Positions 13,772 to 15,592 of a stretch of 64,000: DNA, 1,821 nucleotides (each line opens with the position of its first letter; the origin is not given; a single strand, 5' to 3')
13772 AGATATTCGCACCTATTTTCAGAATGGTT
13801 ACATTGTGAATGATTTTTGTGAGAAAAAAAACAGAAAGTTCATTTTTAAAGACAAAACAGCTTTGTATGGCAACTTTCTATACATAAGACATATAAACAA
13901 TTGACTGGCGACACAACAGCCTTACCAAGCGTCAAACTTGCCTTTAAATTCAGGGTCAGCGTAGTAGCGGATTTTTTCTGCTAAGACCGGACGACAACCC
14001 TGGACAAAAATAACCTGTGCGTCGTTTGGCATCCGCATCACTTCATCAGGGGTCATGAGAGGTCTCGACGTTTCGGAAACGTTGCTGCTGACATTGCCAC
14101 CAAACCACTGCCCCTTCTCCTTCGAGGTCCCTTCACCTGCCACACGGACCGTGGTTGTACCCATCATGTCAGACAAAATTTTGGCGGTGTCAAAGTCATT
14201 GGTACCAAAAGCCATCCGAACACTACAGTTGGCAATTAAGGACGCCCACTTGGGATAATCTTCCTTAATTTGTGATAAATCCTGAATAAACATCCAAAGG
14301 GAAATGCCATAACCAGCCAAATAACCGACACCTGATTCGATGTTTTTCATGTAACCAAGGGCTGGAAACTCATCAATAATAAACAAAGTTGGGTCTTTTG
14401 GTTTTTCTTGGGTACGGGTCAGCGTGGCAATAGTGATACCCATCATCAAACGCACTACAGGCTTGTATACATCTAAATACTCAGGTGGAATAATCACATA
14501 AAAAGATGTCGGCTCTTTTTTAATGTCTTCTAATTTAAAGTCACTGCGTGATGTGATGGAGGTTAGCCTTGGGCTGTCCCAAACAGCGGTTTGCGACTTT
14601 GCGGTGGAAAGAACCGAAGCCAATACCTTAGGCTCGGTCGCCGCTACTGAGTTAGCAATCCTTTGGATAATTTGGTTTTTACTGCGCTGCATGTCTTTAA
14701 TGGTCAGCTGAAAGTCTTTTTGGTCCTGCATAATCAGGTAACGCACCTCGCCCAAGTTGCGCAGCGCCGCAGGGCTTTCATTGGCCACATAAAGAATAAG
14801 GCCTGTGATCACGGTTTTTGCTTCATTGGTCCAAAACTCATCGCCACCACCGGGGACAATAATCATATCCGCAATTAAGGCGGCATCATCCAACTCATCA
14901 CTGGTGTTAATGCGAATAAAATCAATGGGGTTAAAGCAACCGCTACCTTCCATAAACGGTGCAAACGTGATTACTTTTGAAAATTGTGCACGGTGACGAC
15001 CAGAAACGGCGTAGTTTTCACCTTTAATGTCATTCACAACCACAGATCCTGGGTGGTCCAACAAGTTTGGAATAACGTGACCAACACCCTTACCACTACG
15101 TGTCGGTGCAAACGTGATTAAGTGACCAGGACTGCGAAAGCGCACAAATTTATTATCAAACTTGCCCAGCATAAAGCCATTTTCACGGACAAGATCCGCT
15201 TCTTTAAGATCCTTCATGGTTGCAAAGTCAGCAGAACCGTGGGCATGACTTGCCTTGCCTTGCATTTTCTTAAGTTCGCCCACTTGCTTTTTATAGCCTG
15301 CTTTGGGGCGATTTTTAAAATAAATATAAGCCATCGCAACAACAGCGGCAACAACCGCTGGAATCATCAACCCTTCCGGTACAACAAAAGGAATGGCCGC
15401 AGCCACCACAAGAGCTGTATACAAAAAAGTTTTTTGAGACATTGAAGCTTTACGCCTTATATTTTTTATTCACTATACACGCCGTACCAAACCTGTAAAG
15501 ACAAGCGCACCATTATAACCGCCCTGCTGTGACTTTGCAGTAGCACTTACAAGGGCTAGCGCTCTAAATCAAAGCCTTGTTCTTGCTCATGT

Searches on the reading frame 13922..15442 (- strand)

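Call 3: search_protein_families(library=pfam, proteins=[window:13922-15442:-], max_evalue=0.01)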
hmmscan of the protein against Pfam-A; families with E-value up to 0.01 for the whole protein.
window:13922-15442:- (506 aa): 3 families
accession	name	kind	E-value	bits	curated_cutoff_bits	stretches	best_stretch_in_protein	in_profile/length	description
PF02534.20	T4SS-DNA_transf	-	5.8e-97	325.9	20.1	1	82-500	22-452/468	Type IV secretory system Conjugative DNA transfer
PF12696.13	TraG-D_C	-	9e-31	106.9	22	1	351-472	1-125/126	TraM recognition site of TraD and TraG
PF10412.15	TrwB_AAD_bind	-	3.7e-25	89.1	20.5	1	158-482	66-378/387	Type IV secretion-system coupling protein DNA-binding domain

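Call 4: search_protein_families(library=ncbifam, proteins=[window:13922-15442:-], max_evalue=0.01)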
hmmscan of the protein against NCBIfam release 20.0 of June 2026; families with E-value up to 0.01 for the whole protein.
window:13922-15442:- (506 aa): 11 families
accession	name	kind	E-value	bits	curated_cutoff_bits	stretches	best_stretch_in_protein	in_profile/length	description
NF010450.0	PRK13876.1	subfamily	3.5e-97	326.2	674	1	61-502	100-552/667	IncP-type conjugal transfer protein TraG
NF010472.0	PRK13897.1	equivalog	1.8e-76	258.1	728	1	37-502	97-559/657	type IV secretion system component VirD4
NF010453.0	PRK13880.1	subfamily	5.9e-76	256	586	1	61-497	110-599/630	conjugal transfer coupling protein TraG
NF010424.0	PRK13850.1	equivalog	9.4e-66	222.3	681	1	63-505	88-542/670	type IV secretion system ATPase VirD4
NF045973.1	conju_CD1115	equivalog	1.2e-63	215.5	250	1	96-496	15-438/442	VirD4-like conjugal transfer protein, CD1115 family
NF010394.0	PRK13822.1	subfamily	1.3e-49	169.6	443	1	106-498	225-626/643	conjugal transfer coupling protein TraG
TIGR02767.1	TraG-Ti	equivalog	1.5e-41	143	686.2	1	106-494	212-609/623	Ti-type conjugative transfer system protein TraG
TIGR02759.1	TraD_Ftype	equivalog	7.1e-13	48.2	521.35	1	181-497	246-555/566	type IV conjugative transfer system coupling protein TraD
NF041326.1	Bacteroid_MobC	subfamily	1.7e-11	43.2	900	1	204-429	313-535/655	conjugal transfer protein MobC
TIGR03743.1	SXT_TraD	subfamily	2.8e-08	32.7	366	1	377-484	512-627/636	conjugative transfer system coupling protein TraD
TIGR03754.1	conj_TOL_TraD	equivalog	0.0087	14.6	647.55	0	426-484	576-634/643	type IV conjugative transfer system coupling protein TraD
